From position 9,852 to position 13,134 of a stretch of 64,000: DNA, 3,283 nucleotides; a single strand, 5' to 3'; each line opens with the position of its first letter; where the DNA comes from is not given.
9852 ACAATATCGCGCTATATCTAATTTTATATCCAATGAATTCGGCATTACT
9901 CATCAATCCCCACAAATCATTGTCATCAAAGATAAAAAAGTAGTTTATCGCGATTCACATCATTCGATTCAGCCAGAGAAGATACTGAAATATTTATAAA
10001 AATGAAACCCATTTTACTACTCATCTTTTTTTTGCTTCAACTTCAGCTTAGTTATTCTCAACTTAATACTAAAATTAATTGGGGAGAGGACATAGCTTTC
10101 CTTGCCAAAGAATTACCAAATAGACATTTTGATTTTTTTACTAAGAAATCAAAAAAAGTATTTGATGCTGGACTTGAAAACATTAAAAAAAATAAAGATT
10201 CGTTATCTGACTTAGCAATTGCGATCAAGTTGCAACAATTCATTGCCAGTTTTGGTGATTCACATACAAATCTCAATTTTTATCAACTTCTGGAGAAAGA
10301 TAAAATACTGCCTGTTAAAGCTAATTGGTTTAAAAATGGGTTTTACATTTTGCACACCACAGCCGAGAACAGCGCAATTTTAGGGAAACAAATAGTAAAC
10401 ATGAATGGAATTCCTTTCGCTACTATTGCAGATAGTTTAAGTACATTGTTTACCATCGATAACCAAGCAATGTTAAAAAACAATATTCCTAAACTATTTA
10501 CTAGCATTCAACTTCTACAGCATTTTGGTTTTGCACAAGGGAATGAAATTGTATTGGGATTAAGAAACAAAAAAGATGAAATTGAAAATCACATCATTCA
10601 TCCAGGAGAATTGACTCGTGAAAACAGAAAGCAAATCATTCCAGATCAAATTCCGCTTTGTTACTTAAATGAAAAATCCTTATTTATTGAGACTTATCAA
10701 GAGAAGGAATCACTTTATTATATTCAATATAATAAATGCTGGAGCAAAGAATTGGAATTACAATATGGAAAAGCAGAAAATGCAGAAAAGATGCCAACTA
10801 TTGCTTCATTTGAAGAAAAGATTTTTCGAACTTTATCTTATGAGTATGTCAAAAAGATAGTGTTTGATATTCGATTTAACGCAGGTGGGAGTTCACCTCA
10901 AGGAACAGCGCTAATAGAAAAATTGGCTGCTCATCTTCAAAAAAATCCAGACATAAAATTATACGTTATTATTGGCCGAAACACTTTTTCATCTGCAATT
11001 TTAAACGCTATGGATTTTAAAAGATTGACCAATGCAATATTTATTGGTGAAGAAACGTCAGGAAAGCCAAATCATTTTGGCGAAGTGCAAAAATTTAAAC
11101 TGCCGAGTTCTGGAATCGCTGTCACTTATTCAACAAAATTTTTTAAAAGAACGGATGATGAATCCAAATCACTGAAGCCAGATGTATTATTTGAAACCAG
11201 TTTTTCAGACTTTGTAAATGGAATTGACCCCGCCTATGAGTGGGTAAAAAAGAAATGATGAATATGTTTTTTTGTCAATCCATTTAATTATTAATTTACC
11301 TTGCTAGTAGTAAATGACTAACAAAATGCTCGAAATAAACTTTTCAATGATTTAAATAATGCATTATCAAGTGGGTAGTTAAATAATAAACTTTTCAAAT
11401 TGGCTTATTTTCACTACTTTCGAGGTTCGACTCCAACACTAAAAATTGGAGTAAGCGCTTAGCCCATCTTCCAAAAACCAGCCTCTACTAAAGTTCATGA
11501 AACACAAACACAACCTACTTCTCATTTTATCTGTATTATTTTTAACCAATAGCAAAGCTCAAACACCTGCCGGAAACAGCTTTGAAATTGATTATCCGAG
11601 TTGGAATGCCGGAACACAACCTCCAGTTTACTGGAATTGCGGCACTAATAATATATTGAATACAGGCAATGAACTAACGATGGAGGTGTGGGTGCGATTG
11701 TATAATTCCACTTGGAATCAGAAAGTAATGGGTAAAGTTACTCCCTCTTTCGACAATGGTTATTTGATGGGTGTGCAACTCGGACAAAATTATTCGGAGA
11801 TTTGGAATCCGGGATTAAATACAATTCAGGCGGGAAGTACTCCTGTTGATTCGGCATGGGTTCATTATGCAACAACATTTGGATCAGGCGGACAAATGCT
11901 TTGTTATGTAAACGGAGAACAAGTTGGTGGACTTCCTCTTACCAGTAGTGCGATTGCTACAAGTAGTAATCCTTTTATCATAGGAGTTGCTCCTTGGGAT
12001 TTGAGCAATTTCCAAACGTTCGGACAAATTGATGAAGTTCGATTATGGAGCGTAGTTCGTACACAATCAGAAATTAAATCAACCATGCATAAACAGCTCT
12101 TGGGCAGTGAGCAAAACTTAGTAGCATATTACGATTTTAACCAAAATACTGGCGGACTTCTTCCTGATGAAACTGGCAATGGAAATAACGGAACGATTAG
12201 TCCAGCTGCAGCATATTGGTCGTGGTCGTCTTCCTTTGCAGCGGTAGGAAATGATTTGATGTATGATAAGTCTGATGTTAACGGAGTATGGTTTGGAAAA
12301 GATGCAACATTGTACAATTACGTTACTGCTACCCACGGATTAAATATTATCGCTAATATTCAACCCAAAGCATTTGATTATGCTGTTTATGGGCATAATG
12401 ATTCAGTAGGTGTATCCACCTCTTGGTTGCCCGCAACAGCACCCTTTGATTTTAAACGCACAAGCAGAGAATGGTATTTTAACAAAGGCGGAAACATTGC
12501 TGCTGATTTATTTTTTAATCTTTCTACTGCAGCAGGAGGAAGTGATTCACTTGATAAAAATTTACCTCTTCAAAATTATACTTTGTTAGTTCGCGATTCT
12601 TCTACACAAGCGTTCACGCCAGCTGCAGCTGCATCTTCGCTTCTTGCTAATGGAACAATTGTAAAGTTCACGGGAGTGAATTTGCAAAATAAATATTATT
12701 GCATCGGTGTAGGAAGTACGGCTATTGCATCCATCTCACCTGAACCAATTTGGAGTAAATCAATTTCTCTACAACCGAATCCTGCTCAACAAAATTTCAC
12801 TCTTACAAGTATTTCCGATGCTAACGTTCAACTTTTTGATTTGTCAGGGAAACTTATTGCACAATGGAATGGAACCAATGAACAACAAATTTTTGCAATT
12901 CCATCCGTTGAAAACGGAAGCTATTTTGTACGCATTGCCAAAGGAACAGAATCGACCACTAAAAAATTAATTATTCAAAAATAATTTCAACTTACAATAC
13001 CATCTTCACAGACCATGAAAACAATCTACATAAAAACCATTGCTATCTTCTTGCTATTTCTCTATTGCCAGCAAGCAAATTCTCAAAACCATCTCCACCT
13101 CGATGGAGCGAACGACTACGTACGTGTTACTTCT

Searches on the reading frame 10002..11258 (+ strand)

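Call 9: search_protein_families(library=pfam, proteins=[window:10002-11258:+], max_evalue=0.001)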
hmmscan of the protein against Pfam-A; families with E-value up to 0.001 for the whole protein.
window:10002-11258:+ (418 aa): 1 family
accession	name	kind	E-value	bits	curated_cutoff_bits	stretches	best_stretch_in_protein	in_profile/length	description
PF03572.23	Peptidase_S41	-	3.1e-09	37.1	24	1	313-395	82-163/165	Peptidase family S41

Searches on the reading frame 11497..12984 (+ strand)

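Call 9: search_protein_families(library=pfam, proteins=[window:11497-12984:+], max_evalue=0.001)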
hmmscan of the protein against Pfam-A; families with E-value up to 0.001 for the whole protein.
window:11497-12984:+ (495 aa): 2 families
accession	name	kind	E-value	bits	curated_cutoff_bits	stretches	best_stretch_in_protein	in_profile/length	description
PF13385.13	Laminin_G_3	-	6.7e-24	85.2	27.6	1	53-194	12-151/151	Concanavalin A-like lectin/glucanases superfamily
PF18962.6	Por_Secre_tail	-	1.9e-12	47.7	27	1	427-493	3-75/75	Secretion system C-terminal sorting domain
